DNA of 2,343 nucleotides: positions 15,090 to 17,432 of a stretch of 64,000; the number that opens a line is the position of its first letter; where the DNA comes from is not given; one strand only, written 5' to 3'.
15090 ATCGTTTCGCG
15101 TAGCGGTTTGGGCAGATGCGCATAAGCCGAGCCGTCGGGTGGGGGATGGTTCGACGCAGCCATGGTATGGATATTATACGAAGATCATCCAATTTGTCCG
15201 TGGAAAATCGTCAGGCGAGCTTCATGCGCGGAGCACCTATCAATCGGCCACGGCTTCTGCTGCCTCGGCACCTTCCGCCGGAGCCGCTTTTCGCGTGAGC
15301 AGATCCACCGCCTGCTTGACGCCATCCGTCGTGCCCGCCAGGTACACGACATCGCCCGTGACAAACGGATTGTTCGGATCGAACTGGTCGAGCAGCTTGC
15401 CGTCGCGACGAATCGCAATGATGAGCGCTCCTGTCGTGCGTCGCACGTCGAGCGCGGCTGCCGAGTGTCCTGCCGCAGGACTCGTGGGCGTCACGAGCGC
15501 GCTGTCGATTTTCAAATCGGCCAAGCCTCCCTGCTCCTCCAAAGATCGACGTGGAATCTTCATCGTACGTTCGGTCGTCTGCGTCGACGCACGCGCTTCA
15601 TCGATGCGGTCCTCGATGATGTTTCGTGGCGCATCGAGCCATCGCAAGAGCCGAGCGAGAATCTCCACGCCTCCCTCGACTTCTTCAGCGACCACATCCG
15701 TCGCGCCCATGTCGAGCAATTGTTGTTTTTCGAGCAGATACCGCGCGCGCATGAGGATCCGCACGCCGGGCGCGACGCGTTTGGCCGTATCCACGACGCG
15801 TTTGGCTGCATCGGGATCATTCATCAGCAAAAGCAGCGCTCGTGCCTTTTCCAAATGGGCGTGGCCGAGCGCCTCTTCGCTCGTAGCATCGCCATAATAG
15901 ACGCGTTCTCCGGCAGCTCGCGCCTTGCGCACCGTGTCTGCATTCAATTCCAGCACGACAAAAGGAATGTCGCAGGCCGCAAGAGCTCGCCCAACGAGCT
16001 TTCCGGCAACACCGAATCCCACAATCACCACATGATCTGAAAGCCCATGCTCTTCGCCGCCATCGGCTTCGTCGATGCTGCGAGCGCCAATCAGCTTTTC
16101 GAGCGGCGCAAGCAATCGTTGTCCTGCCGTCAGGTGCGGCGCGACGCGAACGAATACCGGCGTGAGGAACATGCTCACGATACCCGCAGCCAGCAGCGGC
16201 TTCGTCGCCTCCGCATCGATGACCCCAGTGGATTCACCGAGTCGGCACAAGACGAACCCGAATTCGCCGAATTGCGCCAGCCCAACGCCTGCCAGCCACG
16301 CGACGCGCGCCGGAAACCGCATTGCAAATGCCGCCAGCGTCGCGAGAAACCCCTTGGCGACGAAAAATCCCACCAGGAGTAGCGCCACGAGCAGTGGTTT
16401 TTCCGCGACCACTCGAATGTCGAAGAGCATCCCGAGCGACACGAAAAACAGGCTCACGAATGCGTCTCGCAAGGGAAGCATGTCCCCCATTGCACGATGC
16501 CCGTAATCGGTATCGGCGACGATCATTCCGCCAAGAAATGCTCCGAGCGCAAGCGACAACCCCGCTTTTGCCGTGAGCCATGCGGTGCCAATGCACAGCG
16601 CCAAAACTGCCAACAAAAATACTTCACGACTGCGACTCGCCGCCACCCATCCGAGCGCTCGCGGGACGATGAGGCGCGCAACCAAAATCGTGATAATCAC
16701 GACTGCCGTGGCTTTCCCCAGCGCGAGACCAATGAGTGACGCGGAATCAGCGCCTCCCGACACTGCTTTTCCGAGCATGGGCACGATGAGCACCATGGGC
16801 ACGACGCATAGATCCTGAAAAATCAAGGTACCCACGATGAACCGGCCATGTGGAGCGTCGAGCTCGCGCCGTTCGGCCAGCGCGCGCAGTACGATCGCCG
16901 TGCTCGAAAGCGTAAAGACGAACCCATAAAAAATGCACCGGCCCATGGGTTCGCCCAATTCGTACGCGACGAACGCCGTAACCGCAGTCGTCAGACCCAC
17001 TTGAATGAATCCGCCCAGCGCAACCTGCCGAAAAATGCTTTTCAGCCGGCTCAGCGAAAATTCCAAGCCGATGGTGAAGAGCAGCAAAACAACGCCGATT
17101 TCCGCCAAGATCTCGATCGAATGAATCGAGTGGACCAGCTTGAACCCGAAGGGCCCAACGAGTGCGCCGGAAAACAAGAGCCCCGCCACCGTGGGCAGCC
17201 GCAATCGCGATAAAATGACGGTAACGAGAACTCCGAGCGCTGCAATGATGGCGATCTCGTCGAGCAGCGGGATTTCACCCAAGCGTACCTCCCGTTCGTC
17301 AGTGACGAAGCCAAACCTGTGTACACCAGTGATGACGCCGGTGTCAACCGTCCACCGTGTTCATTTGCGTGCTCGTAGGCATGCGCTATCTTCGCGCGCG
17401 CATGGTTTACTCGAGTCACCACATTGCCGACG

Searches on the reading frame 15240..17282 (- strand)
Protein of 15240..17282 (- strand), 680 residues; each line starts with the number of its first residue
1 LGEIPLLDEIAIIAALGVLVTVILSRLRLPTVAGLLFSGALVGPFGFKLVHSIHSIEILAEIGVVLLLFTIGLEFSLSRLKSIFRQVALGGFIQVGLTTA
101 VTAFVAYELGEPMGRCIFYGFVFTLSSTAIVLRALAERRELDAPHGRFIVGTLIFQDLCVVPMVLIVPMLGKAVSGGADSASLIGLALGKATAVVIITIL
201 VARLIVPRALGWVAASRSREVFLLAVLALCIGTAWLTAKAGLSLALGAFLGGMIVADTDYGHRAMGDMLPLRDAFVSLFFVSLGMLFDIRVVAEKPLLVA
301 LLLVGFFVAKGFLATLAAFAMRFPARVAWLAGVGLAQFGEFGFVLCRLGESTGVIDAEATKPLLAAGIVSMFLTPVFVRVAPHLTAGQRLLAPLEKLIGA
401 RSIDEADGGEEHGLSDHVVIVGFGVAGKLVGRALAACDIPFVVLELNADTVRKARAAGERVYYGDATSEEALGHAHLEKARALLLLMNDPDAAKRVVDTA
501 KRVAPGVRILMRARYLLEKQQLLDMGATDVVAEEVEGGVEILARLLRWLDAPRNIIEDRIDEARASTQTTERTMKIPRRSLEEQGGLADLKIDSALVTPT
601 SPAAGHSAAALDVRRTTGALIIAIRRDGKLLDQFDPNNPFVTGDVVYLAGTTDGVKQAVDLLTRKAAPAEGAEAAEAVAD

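Call 85: search_protein_families(library=pfam, proteins=[window:15240-17282:-], max_evalue=0.00001)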
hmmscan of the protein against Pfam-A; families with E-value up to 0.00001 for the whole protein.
window:15240-17282:- (680 aa): 3 families
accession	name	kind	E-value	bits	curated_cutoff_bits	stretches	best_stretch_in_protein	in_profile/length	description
PF00999.27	Na_H_Exchanger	-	2.4e-57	195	26.2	1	14-377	4-373/375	Sodium/hydrogen exchanger, transmembrane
PF02254.24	TrkA_N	-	2.9e-19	69.9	23.8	1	418-531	1-114/116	TrkA-N domain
PF02080.26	TrkA_C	-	5.2e-10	39.5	27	1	596-662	5-70/71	TrkA-C domain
